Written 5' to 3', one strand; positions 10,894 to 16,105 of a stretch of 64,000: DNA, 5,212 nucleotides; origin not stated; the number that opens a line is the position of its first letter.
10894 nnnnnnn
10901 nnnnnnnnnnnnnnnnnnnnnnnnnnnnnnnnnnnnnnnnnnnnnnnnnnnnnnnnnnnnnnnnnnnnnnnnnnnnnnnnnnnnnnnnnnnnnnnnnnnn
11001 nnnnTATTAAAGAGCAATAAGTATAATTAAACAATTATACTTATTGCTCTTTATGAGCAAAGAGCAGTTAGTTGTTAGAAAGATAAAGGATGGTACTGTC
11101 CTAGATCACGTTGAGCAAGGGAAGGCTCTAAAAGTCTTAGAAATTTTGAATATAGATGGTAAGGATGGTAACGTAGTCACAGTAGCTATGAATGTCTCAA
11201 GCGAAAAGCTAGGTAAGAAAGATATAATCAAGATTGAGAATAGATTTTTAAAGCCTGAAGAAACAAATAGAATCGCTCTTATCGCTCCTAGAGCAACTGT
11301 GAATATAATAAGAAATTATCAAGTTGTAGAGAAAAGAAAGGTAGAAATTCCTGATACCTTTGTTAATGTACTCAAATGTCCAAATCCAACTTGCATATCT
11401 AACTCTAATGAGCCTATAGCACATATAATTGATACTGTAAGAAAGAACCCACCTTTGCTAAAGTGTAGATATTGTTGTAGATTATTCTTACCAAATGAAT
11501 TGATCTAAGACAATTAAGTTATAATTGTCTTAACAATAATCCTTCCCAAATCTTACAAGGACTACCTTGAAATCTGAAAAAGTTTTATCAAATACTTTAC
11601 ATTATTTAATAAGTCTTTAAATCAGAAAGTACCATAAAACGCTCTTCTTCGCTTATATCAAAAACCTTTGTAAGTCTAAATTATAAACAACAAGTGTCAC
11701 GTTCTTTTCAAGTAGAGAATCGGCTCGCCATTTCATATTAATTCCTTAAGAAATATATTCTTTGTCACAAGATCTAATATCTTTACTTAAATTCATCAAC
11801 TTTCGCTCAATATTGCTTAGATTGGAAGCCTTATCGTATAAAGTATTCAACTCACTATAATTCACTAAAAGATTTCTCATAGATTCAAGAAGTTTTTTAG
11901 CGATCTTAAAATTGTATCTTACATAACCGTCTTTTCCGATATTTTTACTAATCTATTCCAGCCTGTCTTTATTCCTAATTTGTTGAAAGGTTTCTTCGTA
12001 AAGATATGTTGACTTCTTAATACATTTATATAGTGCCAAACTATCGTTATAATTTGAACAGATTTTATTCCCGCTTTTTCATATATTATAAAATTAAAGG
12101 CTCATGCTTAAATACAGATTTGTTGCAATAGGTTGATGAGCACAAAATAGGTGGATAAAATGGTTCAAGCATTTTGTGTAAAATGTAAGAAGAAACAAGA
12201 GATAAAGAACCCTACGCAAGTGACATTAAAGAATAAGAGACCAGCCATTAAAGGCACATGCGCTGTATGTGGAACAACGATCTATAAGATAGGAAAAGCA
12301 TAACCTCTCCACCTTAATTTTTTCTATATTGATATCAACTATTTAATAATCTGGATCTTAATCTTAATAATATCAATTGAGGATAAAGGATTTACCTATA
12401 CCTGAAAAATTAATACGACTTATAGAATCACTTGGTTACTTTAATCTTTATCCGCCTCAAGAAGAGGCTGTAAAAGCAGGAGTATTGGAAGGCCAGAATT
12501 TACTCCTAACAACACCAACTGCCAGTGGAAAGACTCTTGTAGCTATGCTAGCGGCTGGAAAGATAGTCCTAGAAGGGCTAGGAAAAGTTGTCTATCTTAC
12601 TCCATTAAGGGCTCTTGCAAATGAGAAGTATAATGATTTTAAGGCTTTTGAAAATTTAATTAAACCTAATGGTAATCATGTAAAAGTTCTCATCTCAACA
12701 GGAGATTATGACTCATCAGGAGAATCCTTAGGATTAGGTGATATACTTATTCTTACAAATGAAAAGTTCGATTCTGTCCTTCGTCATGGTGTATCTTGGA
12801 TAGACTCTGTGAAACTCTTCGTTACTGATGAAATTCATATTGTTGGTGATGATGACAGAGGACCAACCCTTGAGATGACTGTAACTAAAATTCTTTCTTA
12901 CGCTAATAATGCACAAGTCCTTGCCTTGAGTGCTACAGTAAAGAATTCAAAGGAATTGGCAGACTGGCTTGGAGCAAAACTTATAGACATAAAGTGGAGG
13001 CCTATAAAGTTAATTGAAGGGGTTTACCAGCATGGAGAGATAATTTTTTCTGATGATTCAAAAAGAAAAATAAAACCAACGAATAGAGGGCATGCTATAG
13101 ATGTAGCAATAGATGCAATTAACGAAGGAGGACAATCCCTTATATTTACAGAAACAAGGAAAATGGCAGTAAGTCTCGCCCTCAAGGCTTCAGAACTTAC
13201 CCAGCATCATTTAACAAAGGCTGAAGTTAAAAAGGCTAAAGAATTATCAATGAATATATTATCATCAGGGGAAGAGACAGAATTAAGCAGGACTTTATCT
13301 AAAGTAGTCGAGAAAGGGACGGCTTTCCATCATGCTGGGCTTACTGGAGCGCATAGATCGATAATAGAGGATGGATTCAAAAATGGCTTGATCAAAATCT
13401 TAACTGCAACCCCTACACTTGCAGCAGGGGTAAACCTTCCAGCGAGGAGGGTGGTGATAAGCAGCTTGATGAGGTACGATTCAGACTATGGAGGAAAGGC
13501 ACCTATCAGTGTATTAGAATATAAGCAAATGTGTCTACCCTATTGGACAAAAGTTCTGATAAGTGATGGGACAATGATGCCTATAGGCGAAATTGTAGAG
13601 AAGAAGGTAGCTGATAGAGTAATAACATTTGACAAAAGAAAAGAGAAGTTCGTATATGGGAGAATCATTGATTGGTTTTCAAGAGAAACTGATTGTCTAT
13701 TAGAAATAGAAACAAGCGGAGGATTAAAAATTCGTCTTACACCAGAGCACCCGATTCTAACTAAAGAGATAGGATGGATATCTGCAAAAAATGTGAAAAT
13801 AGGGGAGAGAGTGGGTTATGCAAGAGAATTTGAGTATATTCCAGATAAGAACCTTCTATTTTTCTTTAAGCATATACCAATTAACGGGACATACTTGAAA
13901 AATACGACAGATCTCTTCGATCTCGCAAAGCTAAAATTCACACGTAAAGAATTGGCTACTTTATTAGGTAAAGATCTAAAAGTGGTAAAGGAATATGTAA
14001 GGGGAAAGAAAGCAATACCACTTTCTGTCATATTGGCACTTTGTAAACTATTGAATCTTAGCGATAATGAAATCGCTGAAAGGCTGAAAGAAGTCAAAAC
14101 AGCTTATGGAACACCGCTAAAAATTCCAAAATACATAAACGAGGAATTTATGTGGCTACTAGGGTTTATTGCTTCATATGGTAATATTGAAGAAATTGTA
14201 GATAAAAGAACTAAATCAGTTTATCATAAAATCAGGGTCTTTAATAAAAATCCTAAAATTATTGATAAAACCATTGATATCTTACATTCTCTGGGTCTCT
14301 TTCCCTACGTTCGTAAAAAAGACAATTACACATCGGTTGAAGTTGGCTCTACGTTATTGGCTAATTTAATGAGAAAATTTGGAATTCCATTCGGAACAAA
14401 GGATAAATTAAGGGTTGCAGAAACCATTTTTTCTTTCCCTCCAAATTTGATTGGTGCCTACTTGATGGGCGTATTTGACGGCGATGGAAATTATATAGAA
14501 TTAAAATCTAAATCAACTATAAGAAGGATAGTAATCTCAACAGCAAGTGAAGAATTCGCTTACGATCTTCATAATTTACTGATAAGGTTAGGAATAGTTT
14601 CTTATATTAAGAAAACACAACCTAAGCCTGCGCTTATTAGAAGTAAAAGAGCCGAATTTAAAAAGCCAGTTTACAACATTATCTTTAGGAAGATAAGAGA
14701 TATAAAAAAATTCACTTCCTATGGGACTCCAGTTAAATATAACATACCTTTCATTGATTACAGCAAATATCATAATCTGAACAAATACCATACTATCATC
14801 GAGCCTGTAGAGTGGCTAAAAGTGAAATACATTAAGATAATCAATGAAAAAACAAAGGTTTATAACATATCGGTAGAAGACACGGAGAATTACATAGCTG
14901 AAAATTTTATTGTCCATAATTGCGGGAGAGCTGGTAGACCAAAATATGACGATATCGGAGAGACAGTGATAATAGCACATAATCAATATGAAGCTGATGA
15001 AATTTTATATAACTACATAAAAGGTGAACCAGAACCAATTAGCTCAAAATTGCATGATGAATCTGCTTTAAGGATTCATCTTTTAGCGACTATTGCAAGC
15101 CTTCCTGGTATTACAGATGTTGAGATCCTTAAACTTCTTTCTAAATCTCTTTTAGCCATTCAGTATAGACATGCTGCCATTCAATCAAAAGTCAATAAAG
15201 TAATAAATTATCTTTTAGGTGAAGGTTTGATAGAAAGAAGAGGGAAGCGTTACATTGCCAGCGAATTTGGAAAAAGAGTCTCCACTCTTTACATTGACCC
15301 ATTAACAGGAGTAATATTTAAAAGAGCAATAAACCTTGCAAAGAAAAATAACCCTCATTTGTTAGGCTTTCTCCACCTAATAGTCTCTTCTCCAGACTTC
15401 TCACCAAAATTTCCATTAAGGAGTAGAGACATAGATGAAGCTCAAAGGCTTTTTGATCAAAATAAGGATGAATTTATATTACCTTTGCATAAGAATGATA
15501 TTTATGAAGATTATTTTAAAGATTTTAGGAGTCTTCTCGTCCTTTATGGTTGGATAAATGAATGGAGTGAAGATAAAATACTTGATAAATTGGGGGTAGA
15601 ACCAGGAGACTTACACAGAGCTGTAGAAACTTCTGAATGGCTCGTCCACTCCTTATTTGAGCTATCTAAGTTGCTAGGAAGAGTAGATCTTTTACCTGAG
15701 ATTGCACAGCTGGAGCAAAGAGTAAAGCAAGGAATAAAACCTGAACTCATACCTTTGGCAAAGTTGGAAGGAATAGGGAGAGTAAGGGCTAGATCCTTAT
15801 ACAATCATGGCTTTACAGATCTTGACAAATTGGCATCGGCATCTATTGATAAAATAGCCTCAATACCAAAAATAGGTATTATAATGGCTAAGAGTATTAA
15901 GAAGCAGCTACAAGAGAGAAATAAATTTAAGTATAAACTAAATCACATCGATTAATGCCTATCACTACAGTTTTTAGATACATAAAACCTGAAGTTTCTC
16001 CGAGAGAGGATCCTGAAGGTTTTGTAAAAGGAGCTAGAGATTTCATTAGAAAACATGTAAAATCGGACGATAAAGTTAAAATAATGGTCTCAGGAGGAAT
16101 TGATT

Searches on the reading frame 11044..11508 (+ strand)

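Call 39: search_protein_families(library=pfam, proteins=[window:11044-11508:+], max_evalue=0.0001)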
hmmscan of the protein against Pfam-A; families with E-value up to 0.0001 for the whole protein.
window:11044-11508:+ (154 aa): 2 families
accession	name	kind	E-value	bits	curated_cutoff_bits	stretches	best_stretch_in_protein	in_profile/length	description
PF01948.23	PyrI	-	1.1e-34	118.9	25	1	10-101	2-93/93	Aspartate carbamoyltransferase regulatory chain, allosteric domain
PF02748.20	PyrI_C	-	1.2e-12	47.8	23.4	1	107-146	3-41/48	Aspartate carbamoyltransferase regulatory chain, metal binding domain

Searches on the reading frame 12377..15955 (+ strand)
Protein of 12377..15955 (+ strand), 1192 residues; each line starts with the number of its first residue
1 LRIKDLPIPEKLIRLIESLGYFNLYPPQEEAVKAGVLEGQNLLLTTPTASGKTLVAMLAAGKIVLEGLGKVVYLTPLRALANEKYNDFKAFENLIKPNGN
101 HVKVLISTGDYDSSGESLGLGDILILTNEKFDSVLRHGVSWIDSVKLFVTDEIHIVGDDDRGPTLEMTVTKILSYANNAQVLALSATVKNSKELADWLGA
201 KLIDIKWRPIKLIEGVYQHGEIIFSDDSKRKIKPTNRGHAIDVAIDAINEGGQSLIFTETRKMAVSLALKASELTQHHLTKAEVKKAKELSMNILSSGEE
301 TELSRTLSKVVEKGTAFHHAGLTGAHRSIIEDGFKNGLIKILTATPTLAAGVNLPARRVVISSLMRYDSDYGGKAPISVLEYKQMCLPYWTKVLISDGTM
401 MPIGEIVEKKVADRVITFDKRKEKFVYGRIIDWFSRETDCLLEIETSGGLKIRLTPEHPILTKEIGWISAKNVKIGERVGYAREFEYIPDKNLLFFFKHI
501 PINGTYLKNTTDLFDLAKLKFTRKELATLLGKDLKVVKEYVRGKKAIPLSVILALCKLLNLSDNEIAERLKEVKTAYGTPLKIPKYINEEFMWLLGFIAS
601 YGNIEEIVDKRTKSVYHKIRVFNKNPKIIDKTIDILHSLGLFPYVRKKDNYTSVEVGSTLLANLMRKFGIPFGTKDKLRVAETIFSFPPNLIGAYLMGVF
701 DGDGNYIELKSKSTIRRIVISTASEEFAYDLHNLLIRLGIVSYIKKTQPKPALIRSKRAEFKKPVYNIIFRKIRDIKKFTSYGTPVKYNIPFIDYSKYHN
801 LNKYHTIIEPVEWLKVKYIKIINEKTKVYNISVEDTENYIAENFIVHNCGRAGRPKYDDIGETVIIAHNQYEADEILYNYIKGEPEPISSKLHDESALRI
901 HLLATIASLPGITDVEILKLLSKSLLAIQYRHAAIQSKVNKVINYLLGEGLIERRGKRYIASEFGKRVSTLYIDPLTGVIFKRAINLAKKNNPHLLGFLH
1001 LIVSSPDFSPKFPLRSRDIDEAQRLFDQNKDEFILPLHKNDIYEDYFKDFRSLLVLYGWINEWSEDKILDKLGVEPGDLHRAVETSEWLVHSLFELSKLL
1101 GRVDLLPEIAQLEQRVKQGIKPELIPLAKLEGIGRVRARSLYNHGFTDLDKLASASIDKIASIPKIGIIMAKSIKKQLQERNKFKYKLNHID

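Call 39: search_protein_families(library=pfam, proteins=[window:12377-15955:+], max_evalue=0.0001)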
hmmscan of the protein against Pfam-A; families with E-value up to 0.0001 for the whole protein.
window:12377-15955:+ (1192 aa): 10 families
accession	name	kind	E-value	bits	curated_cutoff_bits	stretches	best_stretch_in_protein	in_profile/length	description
PF21280.2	Helicase_dom4_arc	-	1.2e-29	103.1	27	1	996-1119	1-125/125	Archaeal helicase, domain 4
PF00270.35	DEAD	-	2.3e-28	99.4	26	1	26-191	2-164/167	DEAD/DEAH box helicase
PF14890.11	Intein_splicing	-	3.7e-19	69.5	35.8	1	395-848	4-155/155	Intein splicing domain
PF14528.11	LAGLIDADG_3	-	1.2e-13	51.5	22.5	1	692-747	3-55/82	LAGLIDADG-like domain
PF14520.12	HHH_5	-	2.6e-10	41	27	1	1127-1180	4-57/57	Helix-hairpin-helix domain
PF04851.21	ResIII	-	5.7e-10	39.8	22.5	1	22-189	2-163/164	Type III restriction enzyme, res subunit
PF00271.37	Helicase_C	-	6e-08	33.4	23.5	1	305-363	32-90/110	Helicase conserved C-terminal domain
PF07591.16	PT-HINT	-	1.3e-06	29.1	27.7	0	406-479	11-87/137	Pretoxin HINT domain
PF12826.13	HHH_2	-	1.2e-05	25.9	27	1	1133-1180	11-57/64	Helix-hairpin-helix motif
PF01381.28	HTH_3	-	2.6e-05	24.6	23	0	518-564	7-53/55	Helix-turn-helix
